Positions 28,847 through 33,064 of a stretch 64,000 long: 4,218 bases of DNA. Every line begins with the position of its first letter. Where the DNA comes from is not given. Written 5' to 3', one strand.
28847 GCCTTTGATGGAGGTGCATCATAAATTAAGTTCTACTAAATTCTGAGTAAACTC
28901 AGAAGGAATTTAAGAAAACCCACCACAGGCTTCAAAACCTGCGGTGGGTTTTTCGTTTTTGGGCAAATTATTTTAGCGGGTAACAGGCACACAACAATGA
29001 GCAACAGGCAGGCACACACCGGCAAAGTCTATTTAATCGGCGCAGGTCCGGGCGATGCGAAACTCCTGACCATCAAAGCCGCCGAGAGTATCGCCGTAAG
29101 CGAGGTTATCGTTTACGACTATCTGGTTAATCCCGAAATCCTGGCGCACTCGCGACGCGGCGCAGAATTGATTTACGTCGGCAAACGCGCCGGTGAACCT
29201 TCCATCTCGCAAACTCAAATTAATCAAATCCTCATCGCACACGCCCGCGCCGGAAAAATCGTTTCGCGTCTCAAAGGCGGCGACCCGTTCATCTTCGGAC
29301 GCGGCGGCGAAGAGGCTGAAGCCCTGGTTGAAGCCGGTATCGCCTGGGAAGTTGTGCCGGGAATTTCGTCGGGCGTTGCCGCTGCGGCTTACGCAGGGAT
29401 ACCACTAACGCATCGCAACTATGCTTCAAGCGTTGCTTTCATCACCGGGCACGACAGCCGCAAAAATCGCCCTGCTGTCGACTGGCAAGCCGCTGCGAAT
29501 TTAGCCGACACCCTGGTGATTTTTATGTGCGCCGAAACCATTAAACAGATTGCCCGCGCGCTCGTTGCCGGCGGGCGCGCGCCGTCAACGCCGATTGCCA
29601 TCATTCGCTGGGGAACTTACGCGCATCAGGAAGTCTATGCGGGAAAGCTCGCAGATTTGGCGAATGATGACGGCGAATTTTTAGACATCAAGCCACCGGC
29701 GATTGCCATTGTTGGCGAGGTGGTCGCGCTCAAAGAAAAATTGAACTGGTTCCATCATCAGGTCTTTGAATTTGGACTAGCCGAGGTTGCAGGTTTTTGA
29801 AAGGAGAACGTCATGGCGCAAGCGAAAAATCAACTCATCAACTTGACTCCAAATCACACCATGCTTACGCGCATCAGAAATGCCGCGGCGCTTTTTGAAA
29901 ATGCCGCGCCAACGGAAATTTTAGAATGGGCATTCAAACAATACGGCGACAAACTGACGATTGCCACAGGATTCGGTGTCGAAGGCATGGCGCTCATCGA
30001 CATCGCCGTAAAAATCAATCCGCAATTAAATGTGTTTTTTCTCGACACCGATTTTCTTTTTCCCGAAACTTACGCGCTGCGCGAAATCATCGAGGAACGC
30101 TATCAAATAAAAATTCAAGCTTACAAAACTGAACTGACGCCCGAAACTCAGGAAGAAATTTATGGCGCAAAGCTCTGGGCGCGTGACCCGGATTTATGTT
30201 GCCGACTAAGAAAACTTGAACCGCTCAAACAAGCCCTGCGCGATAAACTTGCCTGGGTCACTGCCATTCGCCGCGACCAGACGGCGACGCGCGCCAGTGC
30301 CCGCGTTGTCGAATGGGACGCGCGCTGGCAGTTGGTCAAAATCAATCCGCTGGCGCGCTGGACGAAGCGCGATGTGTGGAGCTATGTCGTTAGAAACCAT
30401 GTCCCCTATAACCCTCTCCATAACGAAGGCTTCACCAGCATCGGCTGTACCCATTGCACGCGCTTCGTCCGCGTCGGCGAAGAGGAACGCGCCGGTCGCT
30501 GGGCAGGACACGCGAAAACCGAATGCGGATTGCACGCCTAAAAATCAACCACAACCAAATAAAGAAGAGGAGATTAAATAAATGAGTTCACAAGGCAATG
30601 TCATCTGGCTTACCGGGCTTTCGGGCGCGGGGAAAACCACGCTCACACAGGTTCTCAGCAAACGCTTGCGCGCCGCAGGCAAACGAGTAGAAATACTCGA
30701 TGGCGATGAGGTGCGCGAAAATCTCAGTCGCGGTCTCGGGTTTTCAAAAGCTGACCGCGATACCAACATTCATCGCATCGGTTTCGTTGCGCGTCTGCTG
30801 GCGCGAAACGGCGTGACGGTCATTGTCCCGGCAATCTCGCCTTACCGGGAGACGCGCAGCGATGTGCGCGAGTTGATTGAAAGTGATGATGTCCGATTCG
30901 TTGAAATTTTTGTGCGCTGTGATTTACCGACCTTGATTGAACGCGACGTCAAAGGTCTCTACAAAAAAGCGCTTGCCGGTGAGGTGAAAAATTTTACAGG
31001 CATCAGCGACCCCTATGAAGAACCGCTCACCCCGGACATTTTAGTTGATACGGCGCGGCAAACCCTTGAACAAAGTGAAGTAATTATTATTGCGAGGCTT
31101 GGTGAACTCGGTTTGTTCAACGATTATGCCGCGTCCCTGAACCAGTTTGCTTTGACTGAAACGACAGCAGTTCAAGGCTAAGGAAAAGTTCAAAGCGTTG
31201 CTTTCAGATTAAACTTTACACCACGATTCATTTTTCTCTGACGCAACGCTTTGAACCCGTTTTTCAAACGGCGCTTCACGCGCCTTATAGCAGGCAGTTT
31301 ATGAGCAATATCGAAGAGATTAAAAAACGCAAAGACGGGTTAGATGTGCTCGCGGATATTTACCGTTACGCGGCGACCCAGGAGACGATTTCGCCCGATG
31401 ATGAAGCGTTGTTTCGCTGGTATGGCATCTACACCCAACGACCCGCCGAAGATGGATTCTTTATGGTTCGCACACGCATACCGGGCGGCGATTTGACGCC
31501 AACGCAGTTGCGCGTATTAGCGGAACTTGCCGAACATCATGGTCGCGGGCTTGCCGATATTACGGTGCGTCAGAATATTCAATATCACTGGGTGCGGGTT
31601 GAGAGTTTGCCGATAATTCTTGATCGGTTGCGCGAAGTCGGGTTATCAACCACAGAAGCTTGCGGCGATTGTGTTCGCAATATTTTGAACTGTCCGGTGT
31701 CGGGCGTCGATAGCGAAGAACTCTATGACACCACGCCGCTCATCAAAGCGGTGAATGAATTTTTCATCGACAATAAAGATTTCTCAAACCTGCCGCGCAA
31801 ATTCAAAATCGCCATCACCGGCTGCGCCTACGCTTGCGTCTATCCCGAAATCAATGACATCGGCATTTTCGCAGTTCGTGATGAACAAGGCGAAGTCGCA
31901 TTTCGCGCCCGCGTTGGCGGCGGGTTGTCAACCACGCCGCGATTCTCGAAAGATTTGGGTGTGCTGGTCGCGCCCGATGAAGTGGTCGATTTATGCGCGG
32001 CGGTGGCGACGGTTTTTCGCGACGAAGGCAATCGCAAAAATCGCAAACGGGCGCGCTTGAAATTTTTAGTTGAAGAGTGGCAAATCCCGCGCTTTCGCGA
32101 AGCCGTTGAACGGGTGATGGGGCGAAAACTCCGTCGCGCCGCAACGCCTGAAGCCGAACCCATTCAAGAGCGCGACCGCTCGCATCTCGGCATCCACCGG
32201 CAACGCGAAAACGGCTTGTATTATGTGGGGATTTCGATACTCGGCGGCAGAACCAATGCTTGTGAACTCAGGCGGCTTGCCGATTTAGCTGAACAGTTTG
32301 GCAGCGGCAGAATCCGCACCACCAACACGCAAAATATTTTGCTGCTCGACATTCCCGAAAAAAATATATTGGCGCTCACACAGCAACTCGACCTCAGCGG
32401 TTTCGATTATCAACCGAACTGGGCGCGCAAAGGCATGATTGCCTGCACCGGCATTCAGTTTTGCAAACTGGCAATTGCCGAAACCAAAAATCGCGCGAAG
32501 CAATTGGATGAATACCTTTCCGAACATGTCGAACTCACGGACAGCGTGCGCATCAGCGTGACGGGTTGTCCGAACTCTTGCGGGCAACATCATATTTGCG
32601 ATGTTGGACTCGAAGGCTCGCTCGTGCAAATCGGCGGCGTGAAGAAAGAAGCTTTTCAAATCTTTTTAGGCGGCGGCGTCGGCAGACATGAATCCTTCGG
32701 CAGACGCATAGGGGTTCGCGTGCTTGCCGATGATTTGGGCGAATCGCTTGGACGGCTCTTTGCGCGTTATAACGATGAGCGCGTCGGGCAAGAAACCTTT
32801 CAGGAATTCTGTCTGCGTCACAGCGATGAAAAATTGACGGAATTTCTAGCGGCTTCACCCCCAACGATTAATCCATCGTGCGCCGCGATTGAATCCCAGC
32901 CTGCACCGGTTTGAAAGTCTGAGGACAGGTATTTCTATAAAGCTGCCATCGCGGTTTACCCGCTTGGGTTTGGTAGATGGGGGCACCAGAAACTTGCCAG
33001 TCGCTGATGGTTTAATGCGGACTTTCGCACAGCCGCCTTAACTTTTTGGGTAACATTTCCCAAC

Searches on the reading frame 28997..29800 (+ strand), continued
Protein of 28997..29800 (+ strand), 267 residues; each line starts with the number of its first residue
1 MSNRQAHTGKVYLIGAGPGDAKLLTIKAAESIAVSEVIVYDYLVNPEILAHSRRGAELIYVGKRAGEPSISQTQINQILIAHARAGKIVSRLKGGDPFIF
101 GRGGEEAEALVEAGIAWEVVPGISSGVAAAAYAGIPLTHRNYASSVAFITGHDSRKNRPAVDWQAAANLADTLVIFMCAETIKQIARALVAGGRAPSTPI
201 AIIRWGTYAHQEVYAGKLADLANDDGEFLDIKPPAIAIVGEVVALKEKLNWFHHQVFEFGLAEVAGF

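Call 30: find_encoding_contigs(protein=P0116, flank=4000, max_places=2)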
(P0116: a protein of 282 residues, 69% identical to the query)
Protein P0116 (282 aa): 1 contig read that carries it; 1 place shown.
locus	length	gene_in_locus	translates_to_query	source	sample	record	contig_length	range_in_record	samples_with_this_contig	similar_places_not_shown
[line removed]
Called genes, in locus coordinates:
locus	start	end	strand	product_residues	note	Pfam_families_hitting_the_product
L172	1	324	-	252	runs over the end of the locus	PF00106:adh_short, PF08659:KR, PF13561:adh_short_C2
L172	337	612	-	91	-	PF02597:ThiS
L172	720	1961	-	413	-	PF00291:PALP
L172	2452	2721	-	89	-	-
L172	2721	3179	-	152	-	-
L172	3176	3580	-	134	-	PF11950:DUF3467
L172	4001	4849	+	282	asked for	PF00590:TP_methylase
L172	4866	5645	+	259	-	PF01507:PAPS_reduct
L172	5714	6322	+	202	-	PF01583:APS_kinase, PF01656:CbiA (weak), PF07931:CPT (faint), PF08433:KTI12 (weak), PF13238:AAA_18, PF13671:AAA_33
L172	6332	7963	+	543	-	PF03460:NIR_SIR_ferr, PF01077:NIR_SIR, PF03460:NIR_SIR_ferr, PF01077:NIR_SIR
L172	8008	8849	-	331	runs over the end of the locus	PF03781:FGE-sulfatase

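Call 66: find_homologous_proteins(query=L004:2076-3245:+, max_evalue=1e-80)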
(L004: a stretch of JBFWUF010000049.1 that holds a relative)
Query L004:2076-3245:+ (389 aa): 7997 proteins with E <= 1e-80 among 8000 candidates; the best 120 are listed.
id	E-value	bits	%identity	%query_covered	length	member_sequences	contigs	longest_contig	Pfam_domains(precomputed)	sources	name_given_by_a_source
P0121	6.0e-262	886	100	100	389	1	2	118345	PF14306.13,PF01747.24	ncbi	ncbi:MAG: sulfate adenylyltransferase [Blastocatellales bacterium]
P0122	5.7e-245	830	93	100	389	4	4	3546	PF14306.13,PF01747.24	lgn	-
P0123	6.0e-245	830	93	100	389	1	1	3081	PF14306.13,PF01747.24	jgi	jgi:sulfate adenylyltransferase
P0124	8.5e-244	826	92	100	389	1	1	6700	PF14306.13,PF01747.24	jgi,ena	-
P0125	7.7e-243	823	92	100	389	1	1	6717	PF14306.13,PF01747.24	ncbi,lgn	-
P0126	3.4e-241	818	92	100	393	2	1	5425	PF14306.13,PF01747.24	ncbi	ncbi:MAG: sulfate adenylyltransferase [Blastocatellia bacterium]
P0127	4.8e-241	817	92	100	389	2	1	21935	PF14306.13,PF01747.24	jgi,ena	-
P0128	1.2e-237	806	90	99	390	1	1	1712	PF14306.13,PF01747.24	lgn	-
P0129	1.7e-237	806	90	100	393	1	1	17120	PF14306.13,PF01747.24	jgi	-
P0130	1.3e-236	803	89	100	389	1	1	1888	PF14306.13,PF01747.24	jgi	jgi:sulfate adenylyltransferase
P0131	1.0e-235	800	89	100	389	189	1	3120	PF14306.13,PF01747.24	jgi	jgi:sulfate adenylyltransferase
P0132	1.3e-235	799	89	100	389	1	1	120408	PF14306.13,PF01747.24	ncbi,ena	-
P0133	1.3e-235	799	89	100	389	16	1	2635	PF14306.13,PF01747.24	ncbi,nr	ncbi:MAG TPA: sulfate adenylyltransferase [Blastocatellia bacterium]|nr:sulfate adenylyltransferase 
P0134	2.0e-235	799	89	100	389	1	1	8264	PF14306.13,PF01747.24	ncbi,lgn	-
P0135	3.3e-235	798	89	100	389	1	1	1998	PF14306.13,PF01747.24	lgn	-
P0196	7.9e-212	721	79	100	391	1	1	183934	PF14306.13,PF01747.24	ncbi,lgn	ncbi:MAG: sulfate adenylyltransferase [Blastocatellales bacterium]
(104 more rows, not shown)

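Call 67: find_encoding_contigs(protein=P0132, flank=4000, max_places=2)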
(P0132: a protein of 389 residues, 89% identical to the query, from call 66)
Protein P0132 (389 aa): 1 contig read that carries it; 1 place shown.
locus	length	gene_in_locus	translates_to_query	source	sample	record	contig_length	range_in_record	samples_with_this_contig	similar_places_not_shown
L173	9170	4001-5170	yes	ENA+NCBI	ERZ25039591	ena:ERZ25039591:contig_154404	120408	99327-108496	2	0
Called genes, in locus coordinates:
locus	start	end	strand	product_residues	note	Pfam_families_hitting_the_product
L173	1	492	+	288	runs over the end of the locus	PF16538:FlgT_C (weak)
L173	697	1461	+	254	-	-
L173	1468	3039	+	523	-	PF00069:Pkinase, PF07714:PK_Tyr_Ser-Thr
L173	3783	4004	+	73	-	-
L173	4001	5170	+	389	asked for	PF14306:PUA_2, PF01747:ATP-sulfurylase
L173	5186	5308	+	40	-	-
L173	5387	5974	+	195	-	PF01583:APS_kinase, PF03205:MobB (weak), PF13671:AAA_33, PF01656:CbiA (weak)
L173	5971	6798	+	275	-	PF00590:TP_methylase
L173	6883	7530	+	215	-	PF13241:NAD_binding_7, PF14824:Sirohm_synth_M, PF10414:CysG_dimeriser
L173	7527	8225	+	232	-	PF01507:PAPS_reduct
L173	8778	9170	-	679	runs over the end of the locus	PF00069:Pkinase, PF07714:PK_Tyr_Ser-Thr, PF03781:FGE-sulfatase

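Call 68: find_encoding_contigs(protein=P0196, flank=4000, max_places=2)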
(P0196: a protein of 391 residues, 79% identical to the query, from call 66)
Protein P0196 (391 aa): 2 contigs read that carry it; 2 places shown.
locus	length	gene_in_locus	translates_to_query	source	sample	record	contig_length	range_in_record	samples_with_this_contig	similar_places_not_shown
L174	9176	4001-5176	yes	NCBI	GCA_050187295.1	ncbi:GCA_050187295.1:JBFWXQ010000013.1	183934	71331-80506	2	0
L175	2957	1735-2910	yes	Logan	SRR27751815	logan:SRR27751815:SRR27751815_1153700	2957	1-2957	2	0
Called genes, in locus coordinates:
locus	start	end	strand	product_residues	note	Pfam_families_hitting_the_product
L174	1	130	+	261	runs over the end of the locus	-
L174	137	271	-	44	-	-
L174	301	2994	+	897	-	PF00905:Transpeptidase, PF08486:SpoIID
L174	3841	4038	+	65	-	-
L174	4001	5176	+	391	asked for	PF14306:PUA_2, PF01747:ATP-sulfurylase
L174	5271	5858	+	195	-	PF01583:APS_kinase, PF03205:MobB (faint), PF13671:AAA_33, PF01656:CbiA (weak)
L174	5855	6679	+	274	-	PF00590:TP_methylase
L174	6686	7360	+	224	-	PF13241:NAD_binding_7, PF14824:Sirohm_synth_M, PF10414:CysG_dimeriser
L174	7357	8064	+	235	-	PF01507:PAPS_reduct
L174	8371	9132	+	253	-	PF01427:Peptidase_M15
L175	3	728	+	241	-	?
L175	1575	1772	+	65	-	-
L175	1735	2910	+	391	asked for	PF14306:PUA_2, PF01747:ATP-sulfurylase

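Call 77: search_protein_families(library=ncbifam, proteins=[window:28997-29800:+], max_evalue=1e-10)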
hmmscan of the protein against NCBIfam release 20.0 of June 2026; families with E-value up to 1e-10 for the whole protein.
window:28997-29800:+ (267 aa): 11 families
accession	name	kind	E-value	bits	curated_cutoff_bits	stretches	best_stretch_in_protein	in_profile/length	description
NF004790.0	PRK06136.1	subfamily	5e-98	327.7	198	1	8-254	3-248/250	uroporphyrinogen-III C-methyltransferase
NF007922.1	PRK10637.1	equivalog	4.7e-93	312.6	400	1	4-244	212-450/450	siroheme synthase CysG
TIGR01469.1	cobA_cysG_Cterm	equivalog_domain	1.9e-91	306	185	1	9-246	1-237/238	uroporphyrinogen-III C-methyltransferase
NF005524.0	PRK07168.1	equivalog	5e-68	229.8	603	1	9-255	3-247/474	uroporphyrin-III C-methyltransferase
TIGR01465.1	cobM_cbiF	equivalog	4.5e-44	150.6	259.65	1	11-246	1-230/247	precorrin-4 C(11)-methyltransferase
NF012017.0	PRK15473.1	equivalog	2.2e-34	119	408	1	8-243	7-236/257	cobalt-precorrin-4 methyltransferase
NF004423.0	PRK05765.1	equivalog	4.4e-16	59.2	332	1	8-222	2-209/247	precorrin-3B C(17)-methyltransferase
TIGR01467.1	cobI_cbiL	equivalog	1.1e-14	54.4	163.25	0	78-196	82-193/230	precorrin-2 C(20)-methyltransferase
NF004647.0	PRK05990.1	equivalog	1.8e-13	50.5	271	0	76-196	91-203/245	precorrin-2 C(20)-methyltransferase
TIGR01466.1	cobJ_cbiH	equivalog_domain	2.2e-13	50.3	246.35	1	11-229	1-212/239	precorrin-3B C(17)-methyltransferase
NF004455.0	PRK05787.1-3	equivalog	2.1e-11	43.8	258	1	11-232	3-212/221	cobalt-precorrin-7 (C(5))-methyltransferase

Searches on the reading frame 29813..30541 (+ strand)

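Call 6: search_protein_families(library=pfam, proteins=[window:29813-30541:+])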
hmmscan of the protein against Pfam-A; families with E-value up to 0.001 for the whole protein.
window:29813-30541:+ (242 aa): 1 family
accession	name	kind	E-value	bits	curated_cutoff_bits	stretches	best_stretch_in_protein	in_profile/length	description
PF01507.26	PAPS_reduct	-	1.9e-51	175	22.5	1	48-217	2-174/175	Phosphoadenosine phosphosulfate reductase domain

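Call 77: search_protein_families(library=ncbifam, proteins=[window:29813-30541:+], max_evalue=1e-10)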
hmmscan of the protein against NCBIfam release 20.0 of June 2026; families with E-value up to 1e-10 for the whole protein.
window:29813-30541:+ (242 aa): 11 families
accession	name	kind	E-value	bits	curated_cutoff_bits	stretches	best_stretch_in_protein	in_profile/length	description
NF002537.0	PRK02090.1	equivalog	1.2e-78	264.1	154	1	14-242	9-239/244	phosphoadenylyl-sulfate reductase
TIGR00434.1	cysH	subfamily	6.9e-74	248.3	165.1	1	34-241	2-213/214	phosophoadenylyl-sulfate reductase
TIGR02055.1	APS_reductase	subfamily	2e-66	223.5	235.3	1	54-240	2-194/194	adenylylsulfate reductase, thioredoxin dependent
TIGR02057.1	PAPS_reductase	equivalog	5.6e-61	206.3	254.2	1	27-241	7-224/224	phosphoadenosine phosphosulfate reductase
TIGR00424.1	APS_reduc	equivalog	6.9e-41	140.3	553.2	1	24-241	94-323/464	5'-adenylylsulfate reductase, thioredoxin-independent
NF010367.0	PRK13795.1-2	equivalog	1e-18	67.2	456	1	52-216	249-416/584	hypothetical protein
NF010368.0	PRK13795.1-3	equivalog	1.5e-18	66.4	588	1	42-216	244-421/635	hypothetical protein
NF006327.0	PRK08557.1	equivalog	3.9e-17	62.2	366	1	55-217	191-356/415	hypothetical protein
NF010366.0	PRK13795.1-1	equivalog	7.7e-14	50.8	745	1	59-216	280-444/667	hypothetical protein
NF006351.0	PRK08576.1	equivalog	3.2e-11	42.5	290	1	55-218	244-404/436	hypothetical protein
NF010369.0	PRK13795.1-4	equivalog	3.4e-11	42.1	1086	1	35-216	241-429/633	hypothetical protein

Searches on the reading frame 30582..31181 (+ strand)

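Call 6: search_protein_families(library=pfam, proteins=[window:30582-31181:+])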
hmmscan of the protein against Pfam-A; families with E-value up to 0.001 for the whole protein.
window:30582-31181:+ (199 aa): 13 families
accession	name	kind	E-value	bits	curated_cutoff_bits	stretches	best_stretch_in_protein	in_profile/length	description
PF01583.26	APS_kinase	-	2.1e-60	203.6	21.1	1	4-156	1-152/152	Adenylylsulphate kinase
PF13671.12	AAA_33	-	9.2e-12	45.9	27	1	7-123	1-116/143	AAA domain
PF13238.12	AAA_18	-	7.8e-07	30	29.4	1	8-122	1-108/128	AAA domain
PF13614.12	AAA_31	-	8.3e-06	26.3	27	1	15-66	12-62/177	AAA domain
PF01656.29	CbiA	-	1.1e-05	25.8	25.4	1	12-99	6-100/125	CobQ/CobB/MinD/ParA nucleotide binding domain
PF00005.33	ABC_tran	-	1.6e-05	25.9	25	1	4-46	10-51/137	ABC transporter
PF07931.18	CPT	-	6.2e-05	23.3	22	0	5-123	1-126/172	Chloramphenicol phosphotransferase-like protein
PF03308.22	MeaB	-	6.2e-05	22.6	23.1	1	5-40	33-68/273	Methylmalonyl Co-A mutase-associated GTPase MeaB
PF08433.16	KTI12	-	9.6e-05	22.4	22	1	8-148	4-140/271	Chromatin associated protein KTI12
PF03266.21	NTPase_1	-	0.00028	21.2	23.9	0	8-56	2-49/168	NTPase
PF24883.2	NPHP3_N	-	0.0003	21.5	24.8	1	3-36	20-53/164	Nephrocystin 3, N-terminal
PF13604.12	AAA_30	-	0.00033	20.9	27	1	2-39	15-52/191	AAA domain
PF00448.28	SRP54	-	0.00042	20.5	22.7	1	6-46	2-42/196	SRP54-type protein, GTPase domain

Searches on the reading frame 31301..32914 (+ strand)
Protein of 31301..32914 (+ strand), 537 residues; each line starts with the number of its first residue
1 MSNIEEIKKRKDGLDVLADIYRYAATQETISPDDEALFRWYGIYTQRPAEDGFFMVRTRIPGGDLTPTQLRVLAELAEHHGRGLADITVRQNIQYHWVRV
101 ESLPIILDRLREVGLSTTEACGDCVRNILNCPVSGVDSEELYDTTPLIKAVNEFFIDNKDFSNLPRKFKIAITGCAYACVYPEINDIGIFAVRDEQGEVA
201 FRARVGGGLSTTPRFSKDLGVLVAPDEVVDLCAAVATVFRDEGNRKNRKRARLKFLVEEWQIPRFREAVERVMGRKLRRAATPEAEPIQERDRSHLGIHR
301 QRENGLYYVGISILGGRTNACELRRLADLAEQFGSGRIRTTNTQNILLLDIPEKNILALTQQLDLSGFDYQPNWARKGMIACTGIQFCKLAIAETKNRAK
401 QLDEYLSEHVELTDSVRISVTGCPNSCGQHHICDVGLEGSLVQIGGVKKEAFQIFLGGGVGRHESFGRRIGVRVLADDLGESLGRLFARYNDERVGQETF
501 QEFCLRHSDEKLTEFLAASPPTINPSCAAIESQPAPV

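Call 6: search_protein_families(library=pfam, proteins=[window:31301-32914:+])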
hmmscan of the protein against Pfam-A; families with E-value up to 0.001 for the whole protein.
window:31301-32914:+ (537 aa): 2 families
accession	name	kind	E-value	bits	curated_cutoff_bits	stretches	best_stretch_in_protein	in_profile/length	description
PF01077.27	NIR_SIR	-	4.6e-59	198.8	27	2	121-276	1-157/158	Nitrite and sulphite reductase 4Fe-4S domain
PF03460.22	NIR_SIR_ferr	-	7.9e-41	138.1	24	2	50-113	6-69/69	Nitrite/Sulfite reductase ferredoxin-like half domain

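Call 77: search_protein_families(library=ncbifam, proteins=[window:31301-32914:+], max_evalue=1e-10)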
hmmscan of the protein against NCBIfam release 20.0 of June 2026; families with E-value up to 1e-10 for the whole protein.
window:31301-32914:+ (537 aa): 11 families
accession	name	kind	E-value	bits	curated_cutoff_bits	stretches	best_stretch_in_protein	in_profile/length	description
NF007125.0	PRK09566.1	equivalog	1.9e-129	432.5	594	1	2-486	13-501/513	ferredoxin--nitrite reductase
NF007126.0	PRK09567.1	equivalog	2e-129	432.4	523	1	2-519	66-590/595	NirA family protein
NF010029.0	PRK13504.1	equivalog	2.3e-72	244.1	457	2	164-508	215-562/575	NADPH-dependent assimilatory sulfite reductase hemoprotein subunit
TIGR02435.1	CobG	equivalog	5.3e-66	223.2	234.8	1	46-437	11-381/388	precorrin-3B synthase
TIGR02042.1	sir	equivalog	8.5e-57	192.5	731.5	1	163-517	222-579/581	sulfite reductase, ferredoxin dependent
TIGR02041.1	CysI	equivalog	8.7e-48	163.1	756.55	1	30-507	26-538/541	assimilatory sulfite reductase (NADPH) hemoprotein subunit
TIGR02374.1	nitri_red_nirB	equivalog_domain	1.2e-28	100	578.35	2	51-249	557-745/794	nitrite reductase large subunit NirB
TIGR02912.1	sulfite_red_C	equivalog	1.1e-24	87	324.1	1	52-196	19-165/314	sulfite reductase subunit C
TIGR02066.1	dsrB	equivalog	1.4e-21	76.9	341.5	1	319-440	42-168/341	dissimilatory-type sulfite reductase subunit beta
TIGR02064.1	dsrA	equivalog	1.1e-17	64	392.85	0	46-241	74-262/402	dissimilatory-type sulfite reductase subunit alpha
NF011565.0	PRK14989.1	subfamily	4.4e-13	48.2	883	0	50-197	561-701/847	nitrite reductase large subunit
